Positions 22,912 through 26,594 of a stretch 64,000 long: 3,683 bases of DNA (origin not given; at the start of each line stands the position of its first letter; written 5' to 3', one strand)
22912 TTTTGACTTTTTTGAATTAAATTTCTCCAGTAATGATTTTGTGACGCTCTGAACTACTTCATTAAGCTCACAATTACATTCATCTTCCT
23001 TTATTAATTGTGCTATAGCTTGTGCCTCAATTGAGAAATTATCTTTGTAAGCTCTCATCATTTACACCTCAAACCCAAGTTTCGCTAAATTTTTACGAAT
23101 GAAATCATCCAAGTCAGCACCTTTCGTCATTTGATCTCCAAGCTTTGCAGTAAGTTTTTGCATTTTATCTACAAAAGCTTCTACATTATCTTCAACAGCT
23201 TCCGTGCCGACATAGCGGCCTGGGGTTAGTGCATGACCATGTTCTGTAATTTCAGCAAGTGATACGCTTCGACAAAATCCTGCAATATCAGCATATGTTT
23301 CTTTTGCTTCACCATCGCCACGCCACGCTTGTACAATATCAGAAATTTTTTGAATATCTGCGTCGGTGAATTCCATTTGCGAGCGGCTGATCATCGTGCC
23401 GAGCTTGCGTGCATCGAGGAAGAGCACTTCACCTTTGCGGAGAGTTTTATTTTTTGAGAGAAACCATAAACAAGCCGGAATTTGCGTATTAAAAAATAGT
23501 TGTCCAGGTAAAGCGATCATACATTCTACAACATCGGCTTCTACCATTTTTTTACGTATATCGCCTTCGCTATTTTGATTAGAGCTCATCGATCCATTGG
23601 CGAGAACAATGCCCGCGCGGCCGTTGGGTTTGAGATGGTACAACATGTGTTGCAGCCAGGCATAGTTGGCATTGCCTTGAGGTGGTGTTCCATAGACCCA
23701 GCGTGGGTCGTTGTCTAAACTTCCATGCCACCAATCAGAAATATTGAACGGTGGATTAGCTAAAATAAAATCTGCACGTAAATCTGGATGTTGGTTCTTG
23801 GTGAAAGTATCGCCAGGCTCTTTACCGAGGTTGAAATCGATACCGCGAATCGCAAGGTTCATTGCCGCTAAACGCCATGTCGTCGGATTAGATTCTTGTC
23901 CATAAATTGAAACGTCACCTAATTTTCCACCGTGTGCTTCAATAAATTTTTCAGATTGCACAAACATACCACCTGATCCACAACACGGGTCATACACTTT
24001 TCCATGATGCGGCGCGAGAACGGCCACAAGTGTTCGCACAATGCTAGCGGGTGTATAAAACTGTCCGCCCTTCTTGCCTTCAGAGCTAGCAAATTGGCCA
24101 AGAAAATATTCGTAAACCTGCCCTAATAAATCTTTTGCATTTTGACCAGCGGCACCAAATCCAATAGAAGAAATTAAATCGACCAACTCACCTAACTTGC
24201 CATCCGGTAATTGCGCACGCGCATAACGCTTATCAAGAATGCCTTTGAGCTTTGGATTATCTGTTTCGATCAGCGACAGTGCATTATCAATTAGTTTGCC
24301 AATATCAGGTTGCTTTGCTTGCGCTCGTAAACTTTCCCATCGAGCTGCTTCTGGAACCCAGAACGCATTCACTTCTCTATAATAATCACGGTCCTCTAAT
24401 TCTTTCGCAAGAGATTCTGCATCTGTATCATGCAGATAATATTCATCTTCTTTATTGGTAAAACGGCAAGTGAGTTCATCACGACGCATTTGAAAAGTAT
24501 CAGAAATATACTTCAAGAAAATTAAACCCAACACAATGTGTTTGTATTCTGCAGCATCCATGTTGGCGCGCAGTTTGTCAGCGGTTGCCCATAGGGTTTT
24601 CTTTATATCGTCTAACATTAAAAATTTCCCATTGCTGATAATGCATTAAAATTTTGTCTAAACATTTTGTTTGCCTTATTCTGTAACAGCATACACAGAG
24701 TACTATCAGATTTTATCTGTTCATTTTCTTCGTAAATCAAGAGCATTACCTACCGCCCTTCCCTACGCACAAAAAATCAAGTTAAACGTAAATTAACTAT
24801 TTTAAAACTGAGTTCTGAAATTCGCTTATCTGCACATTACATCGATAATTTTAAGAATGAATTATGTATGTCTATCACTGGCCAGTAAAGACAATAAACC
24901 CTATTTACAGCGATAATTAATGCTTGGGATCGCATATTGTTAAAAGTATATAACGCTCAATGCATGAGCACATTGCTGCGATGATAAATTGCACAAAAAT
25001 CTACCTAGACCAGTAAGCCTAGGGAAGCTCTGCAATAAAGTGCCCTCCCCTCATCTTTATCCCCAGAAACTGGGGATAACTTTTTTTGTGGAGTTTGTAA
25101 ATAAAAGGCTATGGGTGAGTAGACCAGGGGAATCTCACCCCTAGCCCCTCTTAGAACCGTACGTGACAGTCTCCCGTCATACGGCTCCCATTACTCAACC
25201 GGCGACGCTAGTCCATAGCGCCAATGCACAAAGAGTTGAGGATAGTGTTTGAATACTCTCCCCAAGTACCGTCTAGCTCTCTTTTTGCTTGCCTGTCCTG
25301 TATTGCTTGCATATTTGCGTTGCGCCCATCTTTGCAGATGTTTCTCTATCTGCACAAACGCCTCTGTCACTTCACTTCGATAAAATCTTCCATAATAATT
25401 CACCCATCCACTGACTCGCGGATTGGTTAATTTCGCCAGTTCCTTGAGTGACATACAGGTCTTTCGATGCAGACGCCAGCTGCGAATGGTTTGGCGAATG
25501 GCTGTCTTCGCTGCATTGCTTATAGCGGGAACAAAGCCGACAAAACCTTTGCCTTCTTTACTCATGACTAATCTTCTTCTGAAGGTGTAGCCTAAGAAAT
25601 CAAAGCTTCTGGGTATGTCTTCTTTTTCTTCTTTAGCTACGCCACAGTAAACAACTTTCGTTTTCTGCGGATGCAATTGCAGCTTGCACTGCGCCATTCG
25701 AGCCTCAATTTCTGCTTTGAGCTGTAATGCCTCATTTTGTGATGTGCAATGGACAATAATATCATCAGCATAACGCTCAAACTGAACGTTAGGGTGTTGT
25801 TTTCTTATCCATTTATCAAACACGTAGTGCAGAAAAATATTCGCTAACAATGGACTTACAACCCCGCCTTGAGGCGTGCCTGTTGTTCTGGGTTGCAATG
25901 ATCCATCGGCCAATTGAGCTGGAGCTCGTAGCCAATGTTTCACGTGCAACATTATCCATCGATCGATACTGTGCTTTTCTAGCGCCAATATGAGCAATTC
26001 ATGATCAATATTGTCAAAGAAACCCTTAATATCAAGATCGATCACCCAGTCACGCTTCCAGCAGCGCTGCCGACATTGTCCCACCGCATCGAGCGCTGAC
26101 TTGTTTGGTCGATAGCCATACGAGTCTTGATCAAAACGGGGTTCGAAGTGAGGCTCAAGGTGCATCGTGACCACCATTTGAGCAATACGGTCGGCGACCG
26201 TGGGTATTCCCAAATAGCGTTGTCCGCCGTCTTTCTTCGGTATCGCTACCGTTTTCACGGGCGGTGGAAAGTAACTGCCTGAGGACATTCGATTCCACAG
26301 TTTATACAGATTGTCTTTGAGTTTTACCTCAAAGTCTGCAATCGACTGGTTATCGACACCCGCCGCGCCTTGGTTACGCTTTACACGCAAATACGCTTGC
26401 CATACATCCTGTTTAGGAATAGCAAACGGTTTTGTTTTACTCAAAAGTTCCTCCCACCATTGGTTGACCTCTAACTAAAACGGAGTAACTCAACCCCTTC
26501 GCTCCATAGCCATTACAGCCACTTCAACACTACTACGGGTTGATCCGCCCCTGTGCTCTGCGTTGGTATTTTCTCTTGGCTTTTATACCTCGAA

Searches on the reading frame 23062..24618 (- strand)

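Call 21: search_protein_families(library=pfam, proteins=[window:23062-24618:-], max_evalue=0.001)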
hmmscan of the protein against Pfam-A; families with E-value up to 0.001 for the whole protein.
window:23062-24618:- (518 aa): 2 families
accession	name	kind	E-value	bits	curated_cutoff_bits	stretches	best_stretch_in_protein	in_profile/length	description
PF02384.22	N6_Mtase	-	6.1e-112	374.4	20.4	1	161-477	2-310/311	N-6 DNA Methylase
PF12161.14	HsdM_N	-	1.4e-24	87.6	24.5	1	5-148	1-134/135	HsdM N-terminal domain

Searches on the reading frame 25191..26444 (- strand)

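Call 21: search_protein_families(library=pfam, proteins=[window:25191-26444:-], max_evalue=0.001)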
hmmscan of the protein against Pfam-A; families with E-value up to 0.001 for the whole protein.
window:25191-26444:- (417 aa): 2 families
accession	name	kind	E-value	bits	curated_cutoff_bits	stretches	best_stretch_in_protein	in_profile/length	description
PF00078.32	RVT_1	-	8.6e-45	153.4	29.6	1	68-288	1-205/205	Reverse transcriptase (RNA-dependent DNA polymerase)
PF08388.16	GIIM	-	2.9e-13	50.1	23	1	315-393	3-79/80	Group II intron, maturase-specific domain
